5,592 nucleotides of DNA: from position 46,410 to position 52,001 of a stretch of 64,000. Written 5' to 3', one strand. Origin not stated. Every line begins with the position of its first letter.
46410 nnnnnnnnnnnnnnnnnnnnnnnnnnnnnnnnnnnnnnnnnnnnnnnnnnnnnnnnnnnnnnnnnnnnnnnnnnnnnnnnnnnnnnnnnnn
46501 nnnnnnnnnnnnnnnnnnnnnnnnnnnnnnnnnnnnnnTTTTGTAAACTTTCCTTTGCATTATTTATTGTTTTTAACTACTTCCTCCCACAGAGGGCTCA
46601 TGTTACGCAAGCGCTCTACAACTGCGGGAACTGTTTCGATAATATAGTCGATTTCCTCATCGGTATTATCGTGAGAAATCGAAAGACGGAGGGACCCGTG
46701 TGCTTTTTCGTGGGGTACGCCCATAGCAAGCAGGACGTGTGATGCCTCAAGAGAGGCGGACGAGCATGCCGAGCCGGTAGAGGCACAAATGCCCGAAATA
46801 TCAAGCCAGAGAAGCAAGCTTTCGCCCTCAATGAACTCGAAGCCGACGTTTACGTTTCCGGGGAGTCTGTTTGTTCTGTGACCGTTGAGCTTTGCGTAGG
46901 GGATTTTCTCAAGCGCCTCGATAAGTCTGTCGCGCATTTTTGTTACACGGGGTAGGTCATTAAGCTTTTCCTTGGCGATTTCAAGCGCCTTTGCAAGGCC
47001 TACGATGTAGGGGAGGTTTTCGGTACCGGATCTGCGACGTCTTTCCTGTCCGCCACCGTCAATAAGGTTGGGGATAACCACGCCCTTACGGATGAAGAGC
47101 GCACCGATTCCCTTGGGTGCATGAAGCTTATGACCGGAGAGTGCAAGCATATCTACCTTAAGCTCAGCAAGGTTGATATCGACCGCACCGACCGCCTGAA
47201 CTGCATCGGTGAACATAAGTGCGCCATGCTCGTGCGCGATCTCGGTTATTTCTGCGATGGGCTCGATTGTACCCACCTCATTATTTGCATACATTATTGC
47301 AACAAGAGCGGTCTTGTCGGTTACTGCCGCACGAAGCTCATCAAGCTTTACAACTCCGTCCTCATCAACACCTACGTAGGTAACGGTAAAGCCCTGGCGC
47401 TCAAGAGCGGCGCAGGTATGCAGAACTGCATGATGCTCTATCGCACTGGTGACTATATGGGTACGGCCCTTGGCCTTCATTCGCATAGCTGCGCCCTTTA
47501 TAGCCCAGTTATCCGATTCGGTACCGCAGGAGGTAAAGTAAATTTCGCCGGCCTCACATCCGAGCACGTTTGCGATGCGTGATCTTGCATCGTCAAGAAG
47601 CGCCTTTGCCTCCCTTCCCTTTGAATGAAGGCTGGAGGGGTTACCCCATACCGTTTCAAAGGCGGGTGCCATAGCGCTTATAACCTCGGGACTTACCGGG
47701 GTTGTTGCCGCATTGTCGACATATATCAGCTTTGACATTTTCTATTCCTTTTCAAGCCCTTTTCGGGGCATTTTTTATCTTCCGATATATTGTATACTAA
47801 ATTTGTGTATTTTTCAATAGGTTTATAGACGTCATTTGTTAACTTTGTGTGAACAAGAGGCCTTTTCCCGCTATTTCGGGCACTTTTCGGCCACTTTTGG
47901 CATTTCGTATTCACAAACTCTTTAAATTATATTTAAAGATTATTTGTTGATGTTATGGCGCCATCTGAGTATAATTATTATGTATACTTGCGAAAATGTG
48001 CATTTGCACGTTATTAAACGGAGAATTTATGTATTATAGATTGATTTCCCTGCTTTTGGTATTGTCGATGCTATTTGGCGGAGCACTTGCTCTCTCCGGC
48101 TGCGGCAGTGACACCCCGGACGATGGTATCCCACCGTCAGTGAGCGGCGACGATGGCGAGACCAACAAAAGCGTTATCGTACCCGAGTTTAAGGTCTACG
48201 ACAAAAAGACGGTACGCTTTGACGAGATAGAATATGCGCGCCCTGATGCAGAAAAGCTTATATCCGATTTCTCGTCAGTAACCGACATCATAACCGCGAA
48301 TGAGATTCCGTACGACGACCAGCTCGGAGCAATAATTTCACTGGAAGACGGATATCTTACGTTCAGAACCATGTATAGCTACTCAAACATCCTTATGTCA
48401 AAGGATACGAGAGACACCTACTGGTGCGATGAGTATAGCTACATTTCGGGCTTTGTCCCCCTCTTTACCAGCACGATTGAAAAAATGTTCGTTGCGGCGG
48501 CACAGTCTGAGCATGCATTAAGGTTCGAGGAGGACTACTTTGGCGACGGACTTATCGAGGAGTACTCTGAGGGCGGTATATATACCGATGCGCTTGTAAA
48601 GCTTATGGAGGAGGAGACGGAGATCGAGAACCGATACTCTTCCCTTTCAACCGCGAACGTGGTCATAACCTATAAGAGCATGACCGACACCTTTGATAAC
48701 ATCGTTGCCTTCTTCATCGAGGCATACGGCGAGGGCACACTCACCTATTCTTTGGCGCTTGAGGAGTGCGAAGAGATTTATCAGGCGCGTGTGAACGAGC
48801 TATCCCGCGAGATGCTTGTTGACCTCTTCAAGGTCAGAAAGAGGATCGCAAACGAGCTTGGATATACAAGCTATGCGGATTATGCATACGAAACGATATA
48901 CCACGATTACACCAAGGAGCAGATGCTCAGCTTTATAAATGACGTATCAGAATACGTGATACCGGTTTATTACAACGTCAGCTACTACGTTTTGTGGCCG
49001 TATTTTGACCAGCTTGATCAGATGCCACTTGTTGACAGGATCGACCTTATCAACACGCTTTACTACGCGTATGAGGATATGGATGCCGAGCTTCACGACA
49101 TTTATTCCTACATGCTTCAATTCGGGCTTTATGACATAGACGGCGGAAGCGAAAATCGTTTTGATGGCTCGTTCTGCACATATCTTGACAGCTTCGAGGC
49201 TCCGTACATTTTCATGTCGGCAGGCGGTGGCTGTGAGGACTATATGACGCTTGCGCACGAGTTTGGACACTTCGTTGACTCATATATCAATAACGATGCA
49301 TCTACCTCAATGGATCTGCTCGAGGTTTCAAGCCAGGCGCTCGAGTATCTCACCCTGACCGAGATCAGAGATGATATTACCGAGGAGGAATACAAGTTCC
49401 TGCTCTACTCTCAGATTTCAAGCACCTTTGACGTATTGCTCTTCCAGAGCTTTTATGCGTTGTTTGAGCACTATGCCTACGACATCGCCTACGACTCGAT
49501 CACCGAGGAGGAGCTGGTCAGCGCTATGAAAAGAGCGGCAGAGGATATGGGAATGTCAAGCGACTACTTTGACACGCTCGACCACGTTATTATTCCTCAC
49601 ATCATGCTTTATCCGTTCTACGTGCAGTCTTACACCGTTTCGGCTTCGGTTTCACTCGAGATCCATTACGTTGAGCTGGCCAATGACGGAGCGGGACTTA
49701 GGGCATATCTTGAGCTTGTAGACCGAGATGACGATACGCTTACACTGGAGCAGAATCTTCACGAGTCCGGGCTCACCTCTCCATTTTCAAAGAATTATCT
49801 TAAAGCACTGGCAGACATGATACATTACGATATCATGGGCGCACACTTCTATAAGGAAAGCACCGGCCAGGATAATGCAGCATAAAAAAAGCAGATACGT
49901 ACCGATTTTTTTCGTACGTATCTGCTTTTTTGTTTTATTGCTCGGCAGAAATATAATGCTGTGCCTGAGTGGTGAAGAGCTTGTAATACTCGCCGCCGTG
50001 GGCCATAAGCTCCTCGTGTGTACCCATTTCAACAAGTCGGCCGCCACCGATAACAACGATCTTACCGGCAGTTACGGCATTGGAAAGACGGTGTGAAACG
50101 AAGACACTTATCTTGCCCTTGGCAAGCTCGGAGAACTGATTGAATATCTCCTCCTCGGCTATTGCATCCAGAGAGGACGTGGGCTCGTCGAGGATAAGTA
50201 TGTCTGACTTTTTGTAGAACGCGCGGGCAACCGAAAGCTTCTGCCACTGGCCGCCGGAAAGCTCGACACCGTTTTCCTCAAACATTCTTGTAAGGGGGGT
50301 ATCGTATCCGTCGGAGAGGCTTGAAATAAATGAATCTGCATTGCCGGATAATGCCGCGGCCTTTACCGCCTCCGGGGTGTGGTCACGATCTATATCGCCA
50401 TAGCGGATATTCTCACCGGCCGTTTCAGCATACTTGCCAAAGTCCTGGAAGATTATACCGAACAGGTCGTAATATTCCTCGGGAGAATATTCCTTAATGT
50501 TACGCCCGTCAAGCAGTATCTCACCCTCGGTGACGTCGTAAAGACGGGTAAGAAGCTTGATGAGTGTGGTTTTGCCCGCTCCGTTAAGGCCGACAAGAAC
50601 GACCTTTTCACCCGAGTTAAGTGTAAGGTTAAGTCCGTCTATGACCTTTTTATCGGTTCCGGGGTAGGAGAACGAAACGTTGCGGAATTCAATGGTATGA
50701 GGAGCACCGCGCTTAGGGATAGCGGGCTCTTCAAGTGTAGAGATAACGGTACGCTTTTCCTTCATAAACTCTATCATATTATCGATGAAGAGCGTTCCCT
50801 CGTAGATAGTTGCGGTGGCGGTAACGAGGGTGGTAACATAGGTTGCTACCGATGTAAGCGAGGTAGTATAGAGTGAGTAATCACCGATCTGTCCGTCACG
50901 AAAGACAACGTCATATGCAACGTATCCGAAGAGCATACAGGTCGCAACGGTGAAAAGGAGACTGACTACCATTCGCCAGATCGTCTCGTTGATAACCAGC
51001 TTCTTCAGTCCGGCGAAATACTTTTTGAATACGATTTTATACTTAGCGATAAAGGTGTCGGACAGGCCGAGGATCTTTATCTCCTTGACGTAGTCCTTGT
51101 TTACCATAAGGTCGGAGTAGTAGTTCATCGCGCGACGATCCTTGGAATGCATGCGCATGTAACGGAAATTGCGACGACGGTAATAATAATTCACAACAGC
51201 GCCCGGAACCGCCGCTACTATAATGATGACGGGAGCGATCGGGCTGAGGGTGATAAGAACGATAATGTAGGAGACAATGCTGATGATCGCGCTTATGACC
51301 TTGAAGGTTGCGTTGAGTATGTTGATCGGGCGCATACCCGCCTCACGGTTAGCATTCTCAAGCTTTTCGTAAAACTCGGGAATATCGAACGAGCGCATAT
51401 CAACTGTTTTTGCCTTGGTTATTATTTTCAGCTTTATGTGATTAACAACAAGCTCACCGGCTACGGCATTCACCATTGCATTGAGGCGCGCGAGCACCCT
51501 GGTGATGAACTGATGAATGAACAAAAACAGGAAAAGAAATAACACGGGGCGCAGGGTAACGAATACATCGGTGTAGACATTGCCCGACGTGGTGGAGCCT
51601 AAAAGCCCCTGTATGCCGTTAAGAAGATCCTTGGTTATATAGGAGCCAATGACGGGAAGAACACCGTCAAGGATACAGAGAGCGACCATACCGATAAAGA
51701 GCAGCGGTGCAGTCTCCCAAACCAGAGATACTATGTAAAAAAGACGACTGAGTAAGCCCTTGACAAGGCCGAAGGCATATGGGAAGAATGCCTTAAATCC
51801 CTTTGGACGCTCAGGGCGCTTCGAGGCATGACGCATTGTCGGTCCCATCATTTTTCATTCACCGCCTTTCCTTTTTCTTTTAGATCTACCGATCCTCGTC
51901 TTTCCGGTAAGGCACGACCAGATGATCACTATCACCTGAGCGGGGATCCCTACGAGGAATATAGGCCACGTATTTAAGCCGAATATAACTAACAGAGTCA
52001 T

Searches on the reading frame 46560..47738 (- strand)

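Call 5: search_protein_families(library=pfam, proteins=[window:46560-47738:-], max_evalue=0.001)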
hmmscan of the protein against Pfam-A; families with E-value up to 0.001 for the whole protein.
window:46560-47738:- (392 aa): 5 families
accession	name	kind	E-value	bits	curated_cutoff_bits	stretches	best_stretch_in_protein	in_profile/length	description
PF00266.25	Aminotran_5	-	2.7e-81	273.9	21.5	1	5-365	1-370/371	Aminotransferase class-V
PF01212.27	Beta_elim_lyase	-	1.2e-08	35.1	27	1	52-219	38-214/288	Beta-eliminating lyase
PF01041.23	DegT_DnrJ_EryC1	-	3.2e-08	33.6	19.8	1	84-186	56-153/360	DegT/DnrJ/EryC1/StrS aminotransferase family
PF00155.27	Aminotran_1_2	-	1.7e-07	31.2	19.7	1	50-369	46-360/361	Aminotransferase class I and II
PF01053.26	Cys_Met_Meta_PP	-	0.00023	20.3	27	1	69-204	73-198/381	Cys/Met metabolism PLP-dependent enzyme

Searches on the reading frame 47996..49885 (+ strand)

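Call 5: search_protein_families(library=pfam, proteins=[window:47996-49885:+], max_evalue=0.001)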
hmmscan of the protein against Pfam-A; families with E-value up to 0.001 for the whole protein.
window:47996-49885:+ (629 aa): 1 family
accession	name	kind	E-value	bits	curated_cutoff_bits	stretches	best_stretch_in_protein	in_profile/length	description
PF01432.26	Peptidase_M3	-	2.8e-09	37.3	27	1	401-558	217-406/457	Peptidase family M3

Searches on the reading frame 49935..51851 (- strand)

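Call 5: search_protein_families(library=pfam, proteins=[window:49935-51851:-], max_evalue=0.001)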
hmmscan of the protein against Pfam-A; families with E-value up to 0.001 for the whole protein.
window:49935-51851:- (638 aa): 3 families
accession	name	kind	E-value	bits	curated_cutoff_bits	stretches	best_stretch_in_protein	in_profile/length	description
PF00005.33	ABC_tran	-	5.6e-30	105.2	25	1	405-559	2-137/137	ABC transporter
PF13304.12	AAA_21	-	2.6e-07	31.5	27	0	417-440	2-25/304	AAA domain, putative AbiEii toxin, Type IV TA system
PF13401.12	AAA_22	-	0.00064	20.5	27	0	417-578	8-109/130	AAA domain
